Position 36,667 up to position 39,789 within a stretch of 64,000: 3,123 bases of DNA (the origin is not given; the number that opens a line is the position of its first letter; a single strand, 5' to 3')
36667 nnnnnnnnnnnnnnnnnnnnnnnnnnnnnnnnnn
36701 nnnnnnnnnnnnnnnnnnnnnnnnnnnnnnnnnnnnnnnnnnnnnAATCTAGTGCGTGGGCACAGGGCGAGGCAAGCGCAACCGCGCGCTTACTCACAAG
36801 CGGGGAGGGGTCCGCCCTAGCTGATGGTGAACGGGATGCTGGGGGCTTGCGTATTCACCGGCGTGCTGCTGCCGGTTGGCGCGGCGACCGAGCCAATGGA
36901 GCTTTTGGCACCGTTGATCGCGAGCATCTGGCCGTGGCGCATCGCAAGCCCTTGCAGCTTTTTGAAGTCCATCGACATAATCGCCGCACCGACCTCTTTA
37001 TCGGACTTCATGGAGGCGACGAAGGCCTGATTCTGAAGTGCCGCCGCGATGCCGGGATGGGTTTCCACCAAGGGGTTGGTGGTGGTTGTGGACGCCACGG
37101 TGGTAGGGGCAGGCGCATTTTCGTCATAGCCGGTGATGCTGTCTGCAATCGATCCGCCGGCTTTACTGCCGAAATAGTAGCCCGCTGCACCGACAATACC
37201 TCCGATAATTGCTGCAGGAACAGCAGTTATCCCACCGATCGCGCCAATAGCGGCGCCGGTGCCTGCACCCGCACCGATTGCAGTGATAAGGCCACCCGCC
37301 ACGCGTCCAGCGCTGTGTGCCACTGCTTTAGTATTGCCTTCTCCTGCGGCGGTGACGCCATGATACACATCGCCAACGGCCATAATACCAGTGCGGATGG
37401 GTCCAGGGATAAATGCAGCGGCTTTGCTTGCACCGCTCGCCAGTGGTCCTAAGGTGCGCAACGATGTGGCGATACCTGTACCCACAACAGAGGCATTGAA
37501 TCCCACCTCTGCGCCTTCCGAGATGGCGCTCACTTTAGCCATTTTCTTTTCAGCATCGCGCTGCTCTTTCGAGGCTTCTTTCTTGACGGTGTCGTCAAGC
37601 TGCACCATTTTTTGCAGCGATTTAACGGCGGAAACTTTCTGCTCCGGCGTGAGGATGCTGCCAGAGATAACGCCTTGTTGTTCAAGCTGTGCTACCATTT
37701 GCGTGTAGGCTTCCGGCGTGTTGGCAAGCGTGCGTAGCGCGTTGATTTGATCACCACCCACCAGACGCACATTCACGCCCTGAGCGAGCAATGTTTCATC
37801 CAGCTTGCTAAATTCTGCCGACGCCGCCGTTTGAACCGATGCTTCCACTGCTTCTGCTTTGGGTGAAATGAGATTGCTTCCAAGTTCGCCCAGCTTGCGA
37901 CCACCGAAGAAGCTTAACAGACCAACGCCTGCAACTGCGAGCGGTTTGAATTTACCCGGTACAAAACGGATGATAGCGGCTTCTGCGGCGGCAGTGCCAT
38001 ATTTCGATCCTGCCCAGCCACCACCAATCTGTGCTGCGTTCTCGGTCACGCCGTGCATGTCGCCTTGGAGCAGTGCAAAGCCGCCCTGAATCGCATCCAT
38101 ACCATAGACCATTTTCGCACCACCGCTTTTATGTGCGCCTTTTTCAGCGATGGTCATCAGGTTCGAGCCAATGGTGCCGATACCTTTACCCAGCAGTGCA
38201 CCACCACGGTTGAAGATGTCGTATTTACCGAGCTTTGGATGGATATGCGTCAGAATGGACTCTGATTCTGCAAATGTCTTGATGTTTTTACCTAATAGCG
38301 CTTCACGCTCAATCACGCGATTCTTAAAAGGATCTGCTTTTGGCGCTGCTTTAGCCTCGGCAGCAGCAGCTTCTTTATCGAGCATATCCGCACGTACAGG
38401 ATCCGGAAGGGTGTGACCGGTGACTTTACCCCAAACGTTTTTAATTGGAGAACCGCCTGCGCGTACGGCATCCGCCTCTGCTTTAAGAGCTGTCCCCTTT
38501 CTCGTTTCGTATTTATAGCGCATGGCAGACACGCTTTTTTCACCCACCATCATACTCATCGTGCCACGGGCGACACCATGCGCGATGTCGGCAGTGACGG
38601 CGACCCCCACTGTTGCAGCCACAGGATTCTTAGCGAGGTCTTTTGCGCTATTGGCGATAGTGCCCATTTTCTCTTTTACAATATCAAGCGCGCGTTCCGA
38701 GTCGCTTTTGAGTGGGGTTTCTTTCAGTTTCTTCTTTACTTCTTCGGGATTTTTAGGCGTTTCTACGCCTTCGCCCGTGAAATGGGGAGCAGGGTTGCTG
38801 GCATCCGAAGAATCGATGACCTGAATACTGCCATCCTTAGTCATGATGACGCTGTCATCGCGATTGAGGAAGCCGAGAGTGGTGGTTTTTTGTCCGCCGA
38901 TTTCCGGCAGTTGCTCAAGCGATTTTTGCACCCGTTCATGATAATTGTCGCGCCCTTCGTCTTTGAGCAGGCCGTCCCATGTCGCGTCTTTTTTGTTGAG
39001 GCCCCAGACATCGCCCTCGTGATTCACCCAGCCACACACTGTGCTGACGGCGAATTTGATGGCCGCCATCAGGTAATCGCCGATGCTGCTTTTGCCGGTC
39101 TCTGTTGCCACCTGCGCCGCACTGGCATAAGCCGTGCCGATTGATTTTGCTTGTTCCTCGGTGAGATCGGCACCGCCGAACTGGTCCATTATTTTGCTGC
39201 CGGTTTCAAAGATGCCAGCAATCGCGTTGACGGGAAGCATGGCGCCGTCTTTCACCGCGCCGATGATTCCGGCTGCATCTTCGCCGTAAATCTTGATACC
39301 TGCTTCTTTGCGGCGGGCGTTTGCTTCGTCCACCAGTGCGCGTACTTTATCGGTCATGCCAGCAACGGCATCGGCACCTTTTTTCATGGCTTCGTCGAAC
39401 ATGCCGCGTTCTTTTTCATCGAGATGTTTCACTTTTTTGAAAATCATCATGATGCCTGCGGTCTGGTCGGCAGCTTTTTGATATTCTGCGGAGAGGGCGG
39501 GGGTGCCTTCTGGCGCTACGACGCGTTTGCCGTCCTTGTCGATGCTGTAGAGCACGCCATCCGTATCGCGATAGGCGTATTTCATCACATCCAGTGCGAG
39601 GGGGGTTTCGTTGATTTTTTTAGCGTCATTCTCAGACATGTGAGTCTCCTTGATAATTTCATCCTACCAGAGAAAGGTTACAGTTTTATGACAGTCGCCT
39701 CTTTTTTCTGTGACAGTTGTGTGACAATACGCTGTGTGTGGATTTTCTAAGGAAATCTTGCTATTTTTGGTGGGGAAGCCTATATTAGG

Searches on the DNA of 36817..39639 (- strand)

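Call 16: search_rna_families(source=L001, threshold=gathering)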
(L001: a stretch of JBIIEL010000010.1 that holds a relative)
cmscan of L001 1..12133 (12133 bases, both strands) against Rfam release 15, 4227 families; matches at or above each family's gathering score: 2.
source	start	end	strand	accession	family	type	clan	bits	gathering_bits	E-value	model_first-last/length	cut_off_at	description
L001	9357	9852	-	RF01849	alpha_tmRNA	Gene;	CL00001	199.2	50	8.1e-57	1-355/355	no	Alphaproteobacteria transfer-messenger RNA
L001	9426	9796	-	RF04321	tmRNA_permuted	Gene;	-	114.9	47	2.1e-22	1-213/213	no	permuted transfer-messenger RNA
